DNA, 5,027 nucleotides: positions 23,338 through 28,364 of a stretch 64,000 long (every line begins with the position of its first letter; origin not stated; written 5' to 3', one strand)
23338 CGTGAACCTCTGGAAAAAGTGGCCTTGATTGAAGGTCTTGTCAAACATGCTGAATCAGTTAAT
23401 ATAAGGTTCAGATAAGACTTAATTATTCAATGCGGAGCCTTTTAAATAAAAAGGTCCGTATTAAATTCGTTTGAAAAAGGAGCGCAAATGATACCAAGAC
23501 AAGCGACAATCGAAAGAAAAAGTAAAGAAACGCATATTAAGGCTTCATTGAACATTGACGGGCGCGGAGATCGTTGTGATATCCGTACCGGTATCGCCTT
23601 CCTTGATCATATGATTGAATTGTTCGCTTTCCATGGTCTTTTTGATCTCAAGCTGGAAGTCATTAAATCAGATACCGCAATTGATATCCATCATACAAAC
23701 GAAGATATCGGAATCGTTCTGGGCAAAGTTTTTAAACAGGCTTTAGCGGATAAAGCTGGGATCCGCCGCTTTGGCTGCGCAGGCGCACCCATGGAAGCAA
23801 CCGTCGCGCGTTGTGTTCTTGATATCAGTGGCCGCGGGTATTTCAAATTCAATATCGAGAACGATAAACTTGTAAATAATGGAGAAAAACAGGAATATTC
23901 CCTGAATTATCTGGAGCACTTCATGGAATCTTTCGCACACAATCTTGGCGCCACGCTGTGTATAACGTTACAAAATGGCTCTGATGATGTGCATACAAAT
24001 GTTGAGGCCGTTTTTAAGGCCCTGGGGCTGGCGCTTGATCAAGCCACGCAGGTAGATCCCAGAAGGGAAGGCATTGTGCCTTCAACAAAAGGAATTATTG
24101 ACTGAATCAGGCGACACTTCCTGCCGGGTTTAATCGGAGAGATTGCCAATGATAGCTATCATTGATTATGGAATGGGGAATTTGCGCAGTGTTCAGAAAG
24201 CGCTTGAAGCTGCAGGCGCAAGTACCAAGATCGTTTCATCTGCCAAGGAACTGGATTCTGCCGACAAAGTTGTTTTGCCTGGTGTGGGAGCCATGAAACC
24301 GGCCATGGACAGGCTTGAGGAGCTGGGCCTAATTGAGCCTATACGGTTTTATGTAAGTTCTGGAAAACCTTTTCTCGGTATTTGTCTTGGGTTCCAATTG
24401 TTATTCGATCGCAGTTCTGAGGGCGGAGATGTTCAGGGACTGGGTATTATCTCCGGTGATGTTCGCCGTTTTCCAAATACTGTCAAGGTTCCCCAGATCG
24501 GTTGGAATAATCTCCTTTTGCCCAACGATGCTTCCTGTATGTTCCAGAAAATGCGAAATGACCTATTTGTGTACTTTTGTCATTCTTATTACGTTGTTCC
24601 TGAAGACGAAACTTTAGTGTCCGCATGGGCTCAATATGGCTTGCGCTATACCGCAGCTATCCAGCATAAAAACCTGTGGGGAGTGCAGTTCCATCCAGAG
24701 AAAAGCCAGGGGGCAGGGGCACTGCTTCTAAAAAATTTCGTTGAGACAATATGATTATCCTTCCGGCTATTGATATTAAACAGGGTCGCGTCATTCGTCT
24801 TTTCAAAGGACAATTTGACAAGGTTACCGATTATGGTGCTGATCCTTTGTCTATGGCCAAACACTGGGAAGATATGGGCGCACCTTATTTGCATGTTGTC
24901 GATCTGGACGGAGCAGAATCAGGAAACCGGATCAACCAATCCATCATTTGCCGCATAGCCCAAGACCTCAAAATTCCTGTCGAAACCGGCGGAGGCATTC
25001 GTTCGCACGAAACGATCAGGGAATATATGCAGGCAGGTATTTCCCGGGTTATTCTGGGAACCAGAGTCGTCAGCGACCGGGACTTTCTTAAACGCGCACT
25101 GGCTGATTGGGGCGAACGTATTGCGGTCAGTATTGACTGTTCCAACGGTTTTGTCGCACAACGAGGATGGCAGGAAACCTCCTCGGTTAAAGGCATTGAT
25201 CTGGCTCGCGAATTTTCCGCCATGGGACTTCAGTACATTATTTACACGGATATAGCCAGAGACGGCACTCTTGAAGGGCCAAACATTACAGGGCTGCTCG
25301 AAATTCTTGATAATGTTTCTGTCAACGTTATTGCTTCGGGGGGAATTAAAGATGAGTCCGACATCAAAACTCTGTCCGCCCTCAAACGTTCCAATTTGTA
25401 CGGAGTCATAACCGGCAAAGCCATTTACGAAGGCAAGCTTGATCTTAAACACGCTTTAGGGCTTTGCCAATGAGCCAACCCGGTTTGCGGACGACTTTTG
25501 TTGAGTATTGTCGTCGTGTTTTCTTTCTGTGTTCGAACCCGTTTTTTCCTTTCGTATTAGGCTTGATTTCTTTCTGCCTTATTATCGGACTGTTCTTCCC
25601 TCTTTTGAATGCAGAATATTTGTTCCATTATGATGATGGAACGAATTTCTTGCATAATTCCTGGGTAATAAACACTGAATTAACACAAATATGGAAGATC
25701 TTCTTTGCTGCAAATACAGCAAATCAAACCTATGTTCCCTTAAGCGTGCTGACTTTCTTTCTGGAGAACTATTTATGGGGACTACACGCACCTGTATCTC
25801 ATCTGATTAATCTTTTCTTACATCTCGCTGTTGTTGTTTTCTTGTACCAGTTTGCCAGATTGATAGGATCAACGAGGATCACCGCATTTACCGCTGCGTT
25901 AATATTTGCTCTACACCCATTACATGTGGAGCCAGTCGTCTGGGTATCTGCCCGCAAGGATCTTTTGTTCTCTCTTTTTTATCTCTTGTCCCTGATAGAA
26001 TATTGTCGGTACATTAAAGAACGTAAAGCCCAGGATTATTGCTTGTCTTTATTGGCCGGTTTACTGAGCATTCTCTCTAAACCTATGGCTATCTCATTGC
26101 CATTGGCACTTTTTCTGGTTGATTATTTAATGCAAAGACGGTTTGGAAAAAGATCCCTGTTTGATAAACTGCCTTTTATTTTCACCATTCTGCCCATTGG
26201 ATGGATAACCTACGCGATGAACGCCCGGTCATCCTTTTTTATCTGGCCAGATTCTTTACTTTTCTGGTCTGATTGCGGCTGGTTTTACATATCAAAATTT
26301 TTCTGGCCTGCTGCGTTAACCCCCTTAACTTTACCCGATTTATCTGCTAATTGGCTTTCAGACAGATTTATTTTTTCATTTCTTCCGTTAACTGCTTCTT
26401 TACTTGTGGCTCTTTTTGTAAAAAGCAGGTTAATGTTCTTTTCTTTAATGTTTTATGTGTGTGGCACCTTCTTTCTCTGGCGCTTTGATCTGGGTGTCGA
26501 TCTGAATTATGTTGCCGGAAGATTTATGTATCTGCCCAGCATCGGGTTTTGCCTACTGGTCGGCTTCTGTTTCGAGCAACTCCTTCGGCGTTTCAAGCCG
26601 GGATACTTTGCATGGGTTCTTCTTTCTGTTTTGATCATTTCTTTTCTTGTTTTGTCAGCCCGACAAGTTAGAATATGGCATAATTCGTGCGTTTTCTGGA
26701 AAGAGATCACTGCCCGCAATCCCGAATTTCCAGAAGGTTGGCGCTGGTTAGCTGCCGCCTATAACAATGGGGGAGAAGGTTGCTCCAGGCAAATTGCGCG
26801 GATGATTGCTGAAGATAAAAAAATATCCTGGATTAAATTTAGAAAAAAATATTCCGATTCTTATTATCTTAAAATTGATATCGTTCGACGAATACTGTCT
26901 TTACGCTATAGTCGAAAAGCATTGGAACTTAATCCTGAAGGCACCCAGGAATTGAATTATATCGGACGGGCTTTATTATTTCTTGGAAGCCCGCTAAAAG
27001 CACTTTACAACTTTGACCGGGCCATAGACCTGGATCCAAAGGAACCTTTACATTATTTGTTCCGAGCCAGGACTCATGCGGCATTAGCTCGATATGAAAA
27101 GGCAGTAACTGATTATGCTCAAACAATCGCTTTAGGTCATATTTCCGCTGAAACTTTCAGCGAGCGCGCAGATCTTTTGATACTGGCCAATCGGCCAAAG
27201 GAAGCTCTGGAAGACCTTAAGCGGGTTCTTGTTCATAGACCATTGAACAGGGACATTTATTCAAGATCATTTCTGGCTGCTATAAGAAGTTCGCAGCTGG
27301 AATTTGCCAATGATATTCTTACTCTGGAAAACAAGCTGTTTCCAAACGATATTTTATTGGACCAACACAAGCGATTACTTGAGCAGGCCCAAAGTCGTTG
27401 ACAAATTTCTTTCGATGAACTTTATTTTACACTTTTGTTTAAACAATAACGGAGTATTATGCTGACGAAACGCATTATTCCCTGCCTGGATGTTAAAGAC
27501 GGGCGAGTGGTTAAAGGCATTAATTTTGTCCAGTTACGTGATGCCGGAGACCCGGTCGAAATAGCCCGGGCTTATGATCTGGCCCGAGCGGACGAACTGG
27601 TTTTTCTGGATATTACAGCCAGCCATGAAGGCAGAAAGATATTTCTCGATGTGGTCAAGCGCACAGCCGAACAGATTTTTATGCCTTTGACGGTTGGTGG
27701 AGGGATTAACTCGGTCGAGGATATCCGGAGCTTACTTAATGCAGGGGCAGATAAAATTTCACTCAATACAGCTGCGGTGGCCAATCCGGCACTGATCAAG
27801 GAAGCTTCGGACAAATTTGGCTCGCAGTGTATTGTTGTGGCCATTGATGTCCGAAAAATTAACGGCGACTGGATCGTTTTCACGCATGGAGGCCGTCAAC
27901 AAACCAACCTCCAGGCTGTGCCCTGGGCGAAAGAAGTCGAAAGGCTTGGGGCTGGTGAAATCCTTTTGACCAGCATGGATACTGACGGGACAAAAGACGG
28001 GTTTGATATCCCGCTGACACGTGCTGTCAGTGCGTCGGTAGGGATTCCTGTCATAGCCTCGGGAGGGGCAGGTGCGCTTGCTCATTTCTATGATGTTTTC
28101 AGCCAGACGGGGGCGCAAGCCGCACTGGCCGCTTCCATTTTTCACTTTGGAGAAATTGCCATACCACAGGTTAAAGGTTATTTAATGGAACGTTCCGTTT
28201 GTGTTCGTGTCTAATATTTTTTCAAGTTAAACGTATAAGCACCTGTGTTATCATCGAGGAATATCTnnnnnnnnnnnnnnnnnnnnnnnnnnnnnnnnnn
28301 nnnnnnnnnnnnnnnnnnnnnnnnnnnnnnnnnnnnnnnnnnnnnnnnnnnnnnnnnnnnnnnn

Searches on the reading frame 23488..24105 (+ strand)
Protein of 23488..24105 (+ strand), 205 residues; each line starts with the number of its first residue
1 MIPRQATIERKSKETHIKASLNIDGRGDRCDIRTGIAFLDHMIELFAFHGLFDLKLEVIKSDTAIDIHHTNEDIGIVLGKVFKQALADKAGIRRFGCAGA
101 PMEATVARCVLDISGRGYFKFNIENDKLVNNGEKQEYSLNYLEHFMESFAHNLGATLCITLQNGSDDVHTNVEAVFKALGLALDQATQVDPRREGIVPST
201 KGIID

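Call 78: search_protein_families(library=pfam, proteins=[window:23488-24105:+], max_evalue=0.00001)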
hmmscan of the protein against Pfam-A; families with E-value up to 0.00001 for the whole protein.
window:23488-24105:+ (205 aa): 1 family
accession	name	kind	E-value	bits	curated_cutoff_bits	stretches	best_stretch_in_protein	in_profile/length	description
PF00475.24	IGPD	-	3.7e-47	160.5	27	1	34-183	1-144/144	Imidazoleglycerol-phosphate dehydratase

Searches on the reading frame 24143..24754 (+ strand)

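Call 78: search_protein_families(library=pfam, proteins=[window:24143-24754:+], max_evalue=0.00001)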
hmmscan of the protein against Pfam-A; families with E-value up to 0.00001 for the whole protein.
window:24143-24754:+ (203 aa): 4 families
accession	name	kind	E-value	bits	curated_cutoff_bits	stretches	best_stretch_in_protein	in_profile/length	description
PF00117.34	GATase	-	1.1e-23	84.3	22.8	1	6-200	2-187/190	Glutamine amidotransferase class-I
PF01174.25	SNO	-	2.5e-09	37.7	27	1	12-201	6-184/188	SNO glutamine amidotransferase family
PF07685.20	GATase_3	-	4.7e-07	30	27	1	20-107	18-115/196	CobB/CobQ-like glutamine amidotransferase domain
PF07722.19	Peptidase_C26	-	5.7e-06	26.7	20.5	0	68-186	99-219/219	Peptidase C26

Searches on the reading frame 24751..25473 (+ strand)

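Call 79: search_protein_families(library=pfam, proteins=[window:24751-25473:+], max_evalue=0.00001)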
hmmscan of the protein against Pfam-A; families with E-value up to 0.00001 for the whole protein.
window:24751-25473:+ (240 aa): 1 family
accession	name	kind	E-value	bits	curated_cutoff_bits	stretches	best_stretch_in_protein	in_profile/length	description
PF00977.27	His_biosynth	-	8.8e-76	254.8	23.6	1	3-230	2-227/228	Histidine biosynthesis protein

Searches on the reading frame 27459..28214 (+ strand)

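Call 79: search_protein_families(library=pfam, proteins=[window:27459-28214:+], max_evalue=0.00001)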
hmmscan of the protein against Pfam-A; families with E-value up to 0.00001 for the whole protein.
window:27459-28214:+ (251 aa): 1 family
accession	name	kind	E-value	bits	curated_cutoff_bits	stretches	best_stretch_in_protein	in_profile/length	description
PF00977.27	His_biosynth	-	2.8e-87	292.4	23.6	1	5-233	1-227/228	Histidine biosynthesis protein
